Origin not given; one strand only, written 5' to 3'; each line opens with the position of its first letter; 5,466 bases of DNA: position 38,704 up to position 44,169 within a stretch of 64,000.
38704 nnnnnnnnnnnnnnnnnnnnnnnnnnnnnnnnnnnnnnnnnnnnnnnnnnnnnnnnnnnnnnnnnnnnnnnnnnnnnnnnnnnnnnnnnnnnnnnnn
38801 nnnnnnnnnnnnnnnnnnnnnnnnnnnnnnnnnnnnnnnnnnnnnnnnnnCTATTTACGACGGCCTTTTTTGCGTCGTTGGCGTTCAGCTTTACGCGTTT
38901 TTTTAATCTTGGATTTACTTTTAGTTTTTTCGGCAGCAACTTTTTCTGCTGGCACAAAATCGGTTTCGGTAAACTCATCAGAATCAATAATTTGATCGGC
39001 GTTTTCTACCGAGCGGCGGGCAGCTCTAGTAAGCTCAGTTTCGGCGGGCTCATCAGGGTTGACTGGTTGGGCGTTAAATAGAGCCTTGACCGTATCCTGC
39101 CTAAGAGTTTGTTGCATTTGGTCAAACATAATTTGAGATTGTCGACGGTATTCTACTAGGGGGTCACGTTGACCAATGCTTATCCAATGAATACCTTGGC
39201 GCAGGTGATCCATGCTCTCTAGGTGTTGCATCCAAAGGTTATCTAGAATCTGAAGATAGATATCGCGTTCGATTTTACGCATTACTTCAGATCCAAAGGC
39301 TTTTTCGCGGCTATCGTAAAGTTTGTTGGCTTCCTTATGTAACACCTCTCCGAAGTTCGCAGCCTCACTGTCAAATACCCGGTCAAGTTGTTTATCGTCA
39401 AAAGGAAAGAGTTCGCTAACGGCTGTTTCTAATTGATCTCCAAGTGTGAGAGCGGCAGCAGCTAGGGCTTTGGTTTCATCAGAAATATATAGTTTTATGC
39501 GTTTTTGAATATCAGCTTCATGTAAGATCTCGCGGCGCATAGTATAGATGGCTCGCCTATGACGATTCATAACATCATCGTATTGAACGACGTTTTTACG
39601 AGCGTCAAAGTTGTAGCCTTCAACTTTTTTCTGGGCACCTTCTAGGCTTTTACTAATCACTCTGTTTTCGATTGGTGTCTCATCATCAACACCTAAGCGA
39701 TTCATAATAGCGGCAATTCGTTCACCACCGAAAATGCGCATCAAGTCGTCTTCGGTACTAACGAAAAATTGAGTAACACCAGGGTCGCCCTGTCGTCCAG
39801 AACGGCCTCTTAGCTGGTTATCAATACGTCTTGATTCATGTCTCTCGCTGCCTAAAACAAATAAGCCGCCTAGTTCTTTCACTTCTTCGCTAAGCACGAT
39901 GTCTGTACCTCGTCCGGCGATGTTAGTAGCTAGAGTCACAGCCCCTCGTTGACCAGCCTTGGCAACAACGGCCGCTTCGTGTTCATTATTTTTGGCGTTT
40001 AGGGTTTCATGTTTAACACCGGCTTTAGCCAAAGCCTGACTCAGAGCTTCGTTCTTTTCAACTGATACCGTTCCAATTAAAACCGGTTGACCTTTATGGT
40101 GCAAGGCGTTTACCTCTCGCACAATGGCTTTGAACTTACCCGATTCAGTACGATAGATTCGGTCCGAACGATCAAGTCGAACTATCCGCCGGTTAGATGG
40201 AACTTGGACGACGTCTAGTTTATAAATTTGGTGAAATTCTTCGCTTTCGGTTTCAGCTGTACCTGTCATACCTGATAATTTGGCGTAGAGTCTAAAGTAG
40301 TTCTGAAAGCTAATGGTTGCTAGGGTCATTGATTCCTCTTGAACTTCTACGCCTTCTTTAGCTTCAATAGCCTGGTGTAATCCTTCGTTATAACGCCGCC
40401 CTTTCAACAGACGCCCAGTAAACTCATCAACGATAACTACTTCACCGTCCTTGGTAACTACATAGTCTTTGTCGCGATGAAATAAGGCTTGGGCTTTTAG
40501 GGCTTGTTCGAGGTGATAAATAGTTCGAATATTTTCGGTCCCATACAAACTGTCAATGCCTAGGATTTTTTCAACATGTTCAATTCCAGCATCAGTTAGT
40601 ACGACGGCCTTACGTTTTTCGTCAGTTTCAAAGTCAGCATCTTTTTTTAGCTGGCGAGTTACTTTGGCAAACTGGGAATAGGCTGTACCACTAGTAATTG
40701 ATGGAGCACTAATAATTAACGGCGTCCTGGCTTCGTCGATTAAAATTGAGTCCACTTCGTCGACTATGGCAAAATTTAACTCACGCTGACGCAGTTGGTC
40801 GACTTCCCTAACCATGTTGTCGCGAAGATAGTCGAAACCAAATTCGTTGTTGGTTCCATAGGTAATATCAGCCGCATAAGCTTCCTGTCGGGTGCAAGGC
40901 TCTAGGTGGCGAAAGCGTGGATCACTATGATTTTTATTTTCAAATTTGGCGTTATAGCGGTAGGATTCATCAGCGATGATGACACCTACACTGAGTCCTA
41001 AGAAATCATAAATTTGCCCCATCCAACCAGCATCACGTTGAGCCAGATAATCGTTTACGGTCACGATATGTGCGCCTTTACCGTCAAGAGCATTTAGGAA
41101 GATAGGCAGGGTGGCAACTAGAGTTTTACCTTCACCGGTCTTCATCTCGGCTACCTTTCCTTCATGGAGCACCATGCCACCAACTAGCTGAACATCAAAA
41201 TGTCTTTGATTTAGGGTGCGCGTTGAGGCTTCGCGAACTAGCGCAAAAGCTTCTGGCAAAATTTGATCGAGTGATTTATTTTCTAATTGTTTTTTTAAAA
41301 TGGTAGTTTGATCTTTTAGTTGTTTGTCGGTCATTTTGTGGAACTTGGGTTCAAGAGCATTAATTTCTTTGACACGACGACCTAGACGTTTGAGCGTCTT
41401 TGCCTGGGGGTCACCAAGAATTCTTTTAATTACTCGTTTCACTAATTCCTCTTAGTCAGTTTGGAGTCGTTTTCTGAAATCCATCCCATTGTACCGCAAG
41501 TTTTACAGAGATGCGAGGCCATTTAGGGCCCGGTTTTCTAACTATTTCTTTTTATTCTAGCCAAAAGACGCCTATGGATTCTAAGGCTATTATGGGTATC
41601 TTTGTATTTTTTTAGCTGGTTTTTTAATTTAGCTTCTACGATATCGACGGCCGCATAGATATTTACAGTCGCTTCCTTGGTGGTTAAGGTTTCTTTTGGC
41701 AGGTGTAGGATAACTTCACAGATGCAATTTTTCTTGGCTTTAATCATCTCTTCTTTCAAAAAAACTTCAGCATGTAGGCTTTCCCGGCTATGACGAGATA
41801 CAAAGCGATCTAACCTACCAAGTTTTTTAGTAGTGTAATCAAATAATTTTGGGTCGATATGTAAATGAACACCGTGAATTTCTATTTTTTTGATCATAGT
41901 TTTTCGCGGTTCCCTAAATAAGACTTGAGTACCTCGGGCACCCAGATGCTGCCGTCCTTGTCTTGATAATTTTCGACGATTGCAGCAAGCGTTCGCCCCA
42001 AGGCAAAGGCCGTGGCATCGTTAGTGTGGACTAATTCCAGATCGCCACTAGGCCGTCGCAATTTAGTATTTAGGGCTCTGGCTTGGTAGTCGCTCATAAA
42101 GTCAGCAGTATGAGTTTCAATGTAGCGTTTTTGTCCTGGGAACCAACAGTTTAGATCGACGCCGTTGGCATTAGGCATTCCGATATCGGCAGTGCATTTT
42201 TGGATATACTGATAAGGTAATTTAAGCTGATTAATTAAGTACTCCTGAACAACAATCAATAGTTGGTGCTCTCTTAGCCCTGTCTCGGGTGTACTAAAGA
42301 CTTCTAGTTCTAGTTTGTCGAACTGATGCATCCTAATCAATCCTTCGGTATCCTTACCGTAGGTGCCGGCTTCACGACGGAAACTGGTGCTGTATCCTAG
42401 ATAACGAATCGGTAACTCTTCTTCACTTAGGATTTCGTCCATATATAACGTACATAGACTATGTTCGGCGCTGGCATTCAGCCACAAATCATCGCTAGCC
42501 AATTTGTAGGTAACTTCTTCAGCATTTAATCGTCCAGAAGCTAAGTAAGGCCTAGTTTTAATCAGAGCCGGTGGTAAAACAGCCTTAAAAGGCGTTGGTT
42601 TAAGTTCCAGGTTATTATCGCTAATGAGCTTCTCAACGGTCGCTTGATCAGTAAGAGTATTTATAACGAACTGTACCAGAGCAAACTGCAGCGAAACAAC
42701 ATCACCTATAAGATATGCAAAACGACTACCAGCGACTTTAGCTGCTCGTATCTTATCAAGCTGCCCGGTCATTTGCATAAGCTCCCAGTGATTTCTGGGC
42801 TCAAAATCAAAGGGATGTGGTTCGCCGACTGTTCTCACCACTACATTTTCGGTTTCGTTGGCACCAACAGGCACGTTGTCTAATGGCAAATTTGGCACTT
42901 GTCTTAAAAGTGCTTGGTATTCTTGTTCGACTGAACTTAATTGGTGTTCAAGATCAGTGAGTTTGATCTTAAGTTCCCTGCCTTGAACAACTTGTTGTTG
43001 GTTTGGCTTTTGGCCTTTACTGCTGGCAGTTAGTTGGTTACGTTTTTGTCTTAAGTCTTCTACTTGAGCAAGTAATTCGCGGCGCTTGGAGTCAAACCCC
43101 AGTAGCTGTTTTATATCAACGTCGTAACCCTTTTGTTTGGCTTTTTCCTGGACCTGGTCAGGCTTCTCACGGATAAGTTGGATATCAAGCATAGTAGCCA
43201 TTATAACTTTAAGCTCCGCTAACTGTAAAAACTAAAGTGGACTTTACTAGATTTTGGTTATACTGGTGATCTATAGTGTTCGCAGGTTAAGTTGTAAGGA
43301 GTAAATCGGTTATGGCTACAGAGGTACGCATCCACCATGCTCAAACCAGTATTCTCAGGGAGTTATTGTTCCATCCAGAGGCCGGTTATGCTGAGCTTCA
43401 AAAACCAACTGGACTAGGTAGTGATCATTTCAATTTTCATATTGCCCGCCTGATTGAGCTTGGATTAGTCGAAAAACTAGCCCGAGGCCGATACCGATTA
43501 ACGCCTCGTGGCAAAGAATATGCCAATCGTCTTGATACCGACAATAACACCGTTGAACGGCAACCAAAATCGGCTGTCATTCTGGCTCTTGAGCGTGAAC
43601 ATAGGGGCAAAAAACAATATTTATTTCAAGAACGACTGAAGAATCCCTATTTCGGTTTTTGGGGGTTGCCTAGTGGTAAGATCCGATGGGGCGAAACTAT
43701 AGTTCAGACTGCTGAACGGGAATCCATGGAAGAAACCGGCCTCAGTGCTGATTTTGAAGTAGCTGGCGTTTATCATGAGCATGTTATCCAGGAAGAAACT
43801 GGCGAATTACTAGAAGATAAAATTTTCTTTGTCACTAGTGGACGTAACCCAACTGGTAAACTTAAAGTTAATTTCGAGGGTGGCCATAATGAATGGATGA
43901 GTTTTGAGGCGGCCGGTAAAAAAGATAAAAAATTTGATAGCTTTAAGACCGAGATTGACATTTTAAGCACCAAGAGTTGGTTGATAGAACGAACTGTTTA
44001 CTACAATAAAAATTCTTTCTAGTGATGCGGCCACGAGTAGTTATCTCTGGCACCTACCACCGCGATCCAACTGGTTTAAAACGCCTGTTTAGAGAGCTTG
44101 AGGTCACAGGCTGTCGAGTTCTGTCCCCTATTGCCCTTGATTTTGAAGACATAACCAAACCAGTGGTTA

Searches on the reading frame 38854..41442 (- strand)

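Call 49: search_protein_families(library=pfam, proteins=[window:38854-41442:-], max_evalue=0.00001)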
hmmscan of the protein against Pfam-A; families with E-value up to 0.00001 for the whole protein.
window:38854-41442:- (863 aa): 4 families
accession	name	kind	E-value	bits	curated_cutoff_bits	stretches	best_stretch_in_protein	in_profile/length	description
PF07517.20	SecA_DEAD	-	2.8e-123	411.2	24.6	1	6-404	2-290/290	SecA DEAD-like domain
PF21090.3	P-loop_SecA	-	3.2e-73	246.2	27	2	420-520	2-102/205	SecA P-loop domain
PF07516.18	SecA_SW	-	3.9e-55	187.5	26.7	1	590-792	1-200/200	SecA Wing and Scaffold domain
PF01043.26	SecA_PP_bind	-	1.5e-41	141.8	23.5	1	253-360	4-110/110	SecA preprotein cross-linking domain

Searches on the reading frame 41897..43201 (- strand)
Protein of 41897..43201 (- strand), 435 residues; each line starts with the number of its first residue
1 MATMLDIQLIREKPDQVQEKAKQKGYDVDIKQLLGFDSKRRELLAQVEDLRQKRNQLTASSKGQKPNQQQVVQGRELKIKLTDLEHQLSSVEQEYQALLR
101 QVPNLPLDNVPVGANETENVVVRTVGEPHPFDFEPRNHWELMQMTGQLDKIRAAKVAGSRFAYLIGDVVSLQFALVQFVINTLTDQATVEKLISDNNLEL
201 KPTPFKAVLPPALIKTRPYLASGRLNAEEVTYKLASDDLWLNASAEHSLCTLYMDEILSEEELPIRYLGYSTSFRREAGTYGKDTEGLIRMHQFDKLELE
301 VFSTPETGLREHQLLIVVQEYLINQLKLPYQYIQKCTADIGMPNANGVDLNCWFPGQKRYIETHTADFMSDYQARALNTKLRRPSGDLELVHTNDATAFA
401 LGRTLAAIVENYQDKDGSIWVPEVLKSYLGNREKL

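Call 49: search_protein_families(library=pfam, proteins=[window:41897-43201:-], max_evalue=0.00001)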
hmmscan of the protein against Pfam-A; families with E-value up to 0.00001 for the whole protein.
window:41897-43201:- (435 aa): 2 families
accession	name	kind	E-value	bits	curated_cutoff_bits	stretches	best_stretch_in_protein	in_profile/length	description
PF00587.30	tRNA-synt_2b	-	2.8e-29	102.9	29.3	1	236-412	8-179/179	tRNA synthetase class II core domain (G, H, P, S and T)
PF02403.27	Seryl_tRNA_N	-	1.1e-20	74.3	28.2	1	4-106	1-108/108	Seryl-tRNA synthetase N-terminal domain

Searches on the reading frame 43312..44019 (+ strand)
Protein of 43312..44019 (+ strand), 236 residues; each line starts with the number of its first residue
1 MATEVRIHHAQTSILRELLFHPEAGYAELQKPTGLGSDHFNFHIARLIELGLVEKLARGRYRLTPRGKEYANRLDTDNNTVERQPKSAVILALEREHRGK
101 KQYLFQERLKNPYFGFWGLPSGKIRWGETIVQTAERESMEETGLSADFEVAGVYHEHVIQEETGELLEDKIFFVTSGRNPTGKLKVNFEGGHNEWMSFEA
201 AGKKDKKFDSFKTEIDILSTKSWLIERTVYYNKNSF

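Call 72: search_protein_families(library=pfam, proteins=[window:43312-44019:+], max_evalue=0.0001)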
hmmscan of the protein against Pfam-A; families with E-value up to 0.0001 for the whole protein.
window:43312-44019:+ (236 aa): 1 family
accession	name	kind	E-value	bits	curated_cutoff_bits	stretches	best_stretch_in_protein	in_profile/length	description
PF00293.34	NUDIX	-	3.5e-14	53.4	21.1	1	88-208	5-123/134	NUDIX domain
